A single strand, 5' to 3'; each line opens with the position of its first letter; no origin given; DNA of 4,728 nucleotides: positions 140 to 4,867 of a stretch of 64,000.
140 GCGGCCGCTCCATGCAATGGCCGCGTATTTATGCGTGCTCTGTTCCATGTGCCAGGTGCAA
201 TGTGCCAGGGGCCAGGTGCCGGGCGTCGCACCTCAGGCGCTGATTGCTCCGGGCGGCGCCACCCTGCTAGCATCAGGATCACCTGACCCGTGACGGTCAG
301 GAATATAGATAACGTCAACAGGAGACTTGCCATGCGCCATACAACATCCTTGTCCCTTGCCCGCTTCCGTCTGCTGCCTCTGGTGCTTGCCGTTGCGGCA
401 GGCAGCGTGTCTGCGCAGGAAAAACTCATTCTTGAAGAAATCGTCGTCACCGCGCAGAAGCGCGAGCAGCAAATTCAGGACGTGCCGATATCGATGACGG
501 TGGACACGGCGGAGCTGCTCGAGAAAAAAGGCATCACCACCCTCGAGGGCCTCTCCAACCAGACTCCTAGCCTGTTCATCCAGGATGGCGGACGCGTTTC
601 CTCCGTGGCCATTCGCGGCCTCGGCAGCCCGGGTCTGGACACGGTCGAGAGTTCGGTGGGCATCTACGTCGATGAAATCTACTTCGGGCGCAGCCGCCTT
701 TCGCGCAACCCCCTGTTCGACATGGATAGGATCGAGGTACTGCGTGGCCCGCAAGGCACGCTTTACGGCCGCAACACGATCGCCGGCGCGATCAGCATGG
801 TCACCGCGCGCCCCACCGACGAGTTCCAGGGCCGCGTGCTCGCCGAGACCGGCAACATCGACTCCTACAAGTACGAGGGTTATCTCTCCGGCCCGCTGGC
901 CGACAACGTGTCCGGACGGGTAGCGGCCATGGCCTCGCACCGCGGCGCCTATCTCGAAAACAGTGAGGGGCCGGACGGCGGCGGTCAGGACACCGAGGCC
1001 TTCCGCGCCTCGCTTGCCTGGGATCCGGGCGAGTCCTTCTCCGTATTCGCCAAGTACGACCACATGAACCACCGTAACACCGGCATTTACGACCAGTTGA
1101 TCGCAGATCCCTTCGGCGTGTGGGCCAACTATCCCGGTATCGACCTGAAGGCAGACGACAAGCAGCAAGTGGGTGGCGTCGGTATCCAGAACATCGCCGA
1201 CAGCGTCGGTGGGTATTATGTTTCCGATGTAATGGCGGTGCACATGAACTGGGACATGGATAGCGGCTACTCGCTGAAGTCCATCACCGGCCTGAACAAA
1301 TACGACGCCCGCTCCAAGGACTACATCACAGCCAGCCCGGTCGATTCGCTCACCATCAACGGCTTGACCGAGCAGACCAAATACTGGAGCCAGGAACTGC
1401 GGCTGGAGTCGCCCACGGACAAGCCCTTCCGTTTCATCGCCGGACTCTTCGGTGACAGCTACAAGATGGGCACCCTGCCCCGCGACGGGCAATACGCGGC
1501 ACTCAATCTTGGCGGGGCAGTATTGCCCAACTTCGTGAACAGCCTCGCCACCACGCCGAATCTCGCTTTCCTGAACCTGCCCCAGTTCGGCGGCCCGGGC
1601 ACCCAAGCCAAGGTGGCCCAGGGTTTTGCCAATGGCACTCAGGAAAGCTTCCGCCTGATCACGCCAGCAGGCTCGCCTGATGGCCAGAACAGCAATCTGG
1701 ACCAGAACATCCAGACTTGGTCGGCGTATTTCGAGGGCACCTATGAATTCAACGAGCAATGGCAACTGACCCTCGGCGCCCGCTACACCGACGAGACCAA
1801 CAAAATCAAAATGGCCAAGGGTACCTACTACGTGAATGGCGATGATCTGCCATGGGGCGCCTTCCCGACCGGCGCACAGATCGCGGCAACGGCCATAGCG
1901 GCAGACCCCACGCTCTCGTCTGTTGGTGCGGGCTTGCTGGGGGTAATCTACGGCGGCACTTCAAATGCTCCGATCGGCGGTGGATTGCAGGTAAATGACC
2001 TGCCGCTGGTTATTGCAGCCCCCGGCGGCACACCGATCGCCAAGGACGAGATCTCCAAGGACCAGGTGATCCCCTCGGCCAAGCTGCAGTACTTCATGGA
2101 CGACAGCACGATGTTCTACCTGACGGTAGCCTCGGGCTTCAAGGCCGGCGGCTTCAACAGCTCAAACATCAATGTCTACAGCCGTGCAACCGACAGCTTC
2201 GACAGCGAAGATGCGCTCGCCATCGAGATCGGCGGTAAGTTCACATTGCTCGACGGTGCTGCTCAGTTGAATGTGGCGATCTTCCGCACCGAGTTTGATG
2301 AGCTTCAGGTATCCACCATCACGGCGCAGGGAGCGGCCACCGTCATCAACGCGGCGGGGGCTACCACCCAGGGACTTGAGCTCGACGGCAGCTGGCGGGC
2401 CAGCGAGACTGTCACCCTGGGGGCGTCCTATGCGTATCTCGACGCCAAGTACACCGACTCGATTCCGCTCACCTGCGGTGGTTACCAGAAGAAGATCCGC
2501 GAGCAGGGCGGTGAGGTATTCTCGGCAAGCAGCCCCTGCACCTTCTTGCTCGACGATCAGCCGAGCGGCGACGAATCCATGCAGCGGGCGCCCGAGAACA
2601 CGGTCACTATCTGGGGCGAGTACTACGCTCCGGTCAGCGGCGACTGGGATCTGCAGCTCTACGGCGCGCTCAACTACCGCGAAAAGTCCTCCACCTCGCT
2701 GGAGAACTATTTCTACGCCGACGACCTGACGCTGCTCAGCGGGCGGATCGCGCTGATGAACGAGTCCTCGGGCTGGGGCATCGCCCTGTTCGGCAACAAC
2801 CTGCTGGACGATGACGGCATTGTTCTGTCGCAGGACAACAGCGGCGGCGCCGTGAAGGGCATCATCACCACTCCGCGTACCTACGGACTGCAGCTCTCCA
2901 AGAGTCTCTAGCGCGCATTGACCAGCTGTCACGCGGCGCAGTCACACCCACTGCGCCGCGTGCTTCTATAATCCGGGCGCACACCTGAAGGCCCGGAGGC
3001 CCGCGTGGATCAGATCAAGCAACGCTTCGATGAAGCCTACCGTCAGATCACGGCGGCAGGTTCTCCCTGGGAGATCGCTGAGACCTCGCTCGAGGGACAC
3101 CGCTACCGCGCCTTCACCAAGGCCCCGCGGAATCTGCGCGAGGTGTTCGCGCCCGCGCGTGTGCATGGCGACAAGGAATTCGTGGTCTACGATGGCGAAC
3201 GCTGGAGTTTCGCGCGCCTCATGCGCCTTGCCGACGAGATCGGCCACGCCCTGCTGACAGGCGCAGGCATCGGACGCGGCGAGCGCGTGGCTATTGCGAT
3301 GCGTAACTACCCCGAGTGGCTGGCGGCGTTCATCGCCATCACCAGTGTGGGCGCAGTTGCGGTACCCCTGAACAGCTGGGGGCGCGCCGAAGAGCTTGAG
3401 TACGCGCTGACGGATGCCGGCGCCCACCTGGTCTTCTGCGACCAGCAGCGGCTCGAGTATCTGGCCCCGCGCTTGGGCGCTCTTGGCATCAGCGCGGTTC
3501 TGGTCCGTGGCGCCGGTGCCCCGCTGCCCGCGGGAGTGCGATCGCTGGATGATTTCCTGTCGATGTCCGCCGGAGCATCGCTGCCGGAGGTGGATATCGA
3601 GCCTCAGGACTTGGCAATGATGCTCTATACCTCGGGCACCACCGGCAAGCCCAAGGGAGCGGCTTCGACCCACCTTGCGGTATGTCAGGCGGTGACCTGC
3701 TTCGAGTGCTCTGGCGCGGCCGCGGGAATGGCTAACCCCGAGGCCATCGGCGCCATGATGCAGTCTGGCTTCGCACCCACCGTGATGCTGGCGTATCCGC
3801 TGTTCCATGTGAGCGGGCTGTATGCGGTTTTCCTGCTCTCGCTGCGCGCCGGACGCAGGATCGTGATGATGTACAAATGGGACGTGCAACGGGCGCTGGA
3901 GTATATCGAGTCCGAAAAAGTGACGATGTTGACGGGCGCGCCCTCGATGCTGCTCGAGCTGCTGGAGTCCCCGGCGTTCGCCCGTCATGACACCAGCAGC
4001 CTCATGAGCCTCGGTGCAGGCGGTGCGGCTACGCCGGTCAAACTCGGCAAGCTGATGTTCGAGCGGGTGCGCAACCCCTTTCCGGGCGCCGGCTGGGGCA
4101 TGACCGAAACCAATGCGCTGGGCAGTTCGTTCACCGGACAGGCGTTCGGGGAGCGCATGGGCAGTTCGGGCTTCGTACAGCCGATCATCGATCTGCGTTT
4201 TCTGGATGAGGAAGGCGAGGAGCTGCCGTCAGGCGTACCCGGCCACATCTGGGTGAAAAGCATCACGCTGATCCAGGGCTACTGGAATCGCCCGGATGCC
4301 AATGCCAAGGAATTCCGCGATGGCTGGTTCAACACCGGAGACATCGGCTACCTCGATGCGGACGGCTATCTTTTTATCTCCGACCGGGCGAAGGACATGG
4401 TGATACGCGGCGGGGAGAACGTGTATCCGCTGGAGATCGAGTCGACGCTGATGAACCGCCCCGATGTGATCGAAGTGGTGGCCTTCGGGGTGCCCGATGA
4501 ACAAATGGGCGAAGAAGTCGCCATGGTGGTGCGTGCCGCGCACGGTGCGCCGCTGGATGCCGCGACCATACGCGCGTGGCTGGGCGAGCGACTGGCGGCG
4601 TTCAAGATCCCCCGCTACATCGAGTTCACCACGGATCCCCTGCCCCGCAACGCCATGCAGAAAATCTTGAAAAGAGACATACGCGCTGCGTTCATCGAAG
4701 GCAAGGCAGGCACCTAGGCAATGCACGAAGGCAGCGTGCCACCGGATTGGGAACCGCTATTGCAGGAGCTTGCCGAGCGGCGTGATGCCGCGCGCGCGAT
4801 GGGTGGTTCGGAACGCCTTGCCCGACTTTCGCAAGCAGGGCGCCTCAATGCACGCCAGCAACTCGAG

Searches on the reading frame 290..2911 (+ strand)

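Call 75: search_protein_families(library=pfam, proteins=[window:290-2911:+], max_evalue=0.00001)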
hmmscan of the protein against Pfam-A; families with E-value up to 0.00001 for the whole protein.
window:290-2911:+ (873 aa): 2 families
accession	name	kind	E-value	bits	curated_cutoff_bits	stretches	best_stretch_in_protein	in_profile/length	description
PF00593.30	TonB_dep_Rec_b-barrel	-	9.1e-29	102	27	1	389-838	102-436/436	TonB dependent receptor-like, beta-barrel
PF07715.20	Plug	-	3.7e-18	66.4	23.9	1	62-167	2-107/107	TonB-dependent Receptor Plug Domain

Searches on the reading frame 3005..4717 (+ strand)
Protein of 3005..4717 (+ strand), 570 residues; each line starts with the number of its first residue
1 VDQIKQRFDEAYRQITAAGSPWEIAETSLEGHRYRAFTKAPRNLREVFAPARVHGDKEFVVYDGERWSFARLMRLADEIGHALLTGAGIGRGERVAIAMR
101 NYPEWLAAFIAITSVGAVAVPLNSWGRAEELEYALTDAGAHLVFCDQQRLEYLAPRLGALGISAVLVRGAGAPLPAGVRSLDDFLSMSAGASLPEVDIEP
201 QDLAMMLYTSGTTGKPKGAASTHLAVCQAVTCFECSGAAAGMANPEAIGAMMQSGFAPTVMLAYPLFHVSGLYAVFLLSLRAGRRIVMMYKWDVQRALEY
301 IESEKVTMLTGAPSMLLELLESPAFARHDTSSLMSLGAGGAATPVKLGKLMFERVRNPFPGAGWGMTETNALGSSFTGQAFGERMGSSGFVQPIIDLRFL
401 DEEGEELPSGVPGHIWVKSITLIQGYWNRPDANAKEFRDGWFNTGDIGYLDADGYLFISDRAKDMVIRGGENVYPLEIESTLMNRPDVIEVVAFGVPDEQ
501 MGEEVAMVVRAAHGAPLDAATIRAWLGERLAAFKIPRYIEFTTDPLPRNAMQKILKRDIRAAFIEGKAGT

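Call 75: search_protein_families(library=pfam, proteins=[window:3005-4717:+], max_evalue=0.00001)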
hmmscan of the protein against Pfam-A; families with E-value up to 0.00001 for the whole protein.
window:3005-4717:+ (570 aa): 2 families
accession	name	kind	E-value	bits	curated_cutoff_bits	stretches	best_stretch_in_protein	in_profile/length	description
PF00501.34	AMP-binding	-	1.2e-73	248.6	29.9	1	51-427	5-384/384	AMP-binding enzyme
PF13193.12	AMP-binding_C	-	6.9e-12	46.6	24.5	1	477-551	1-74/76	AMP-binding enzyme C-terminal domain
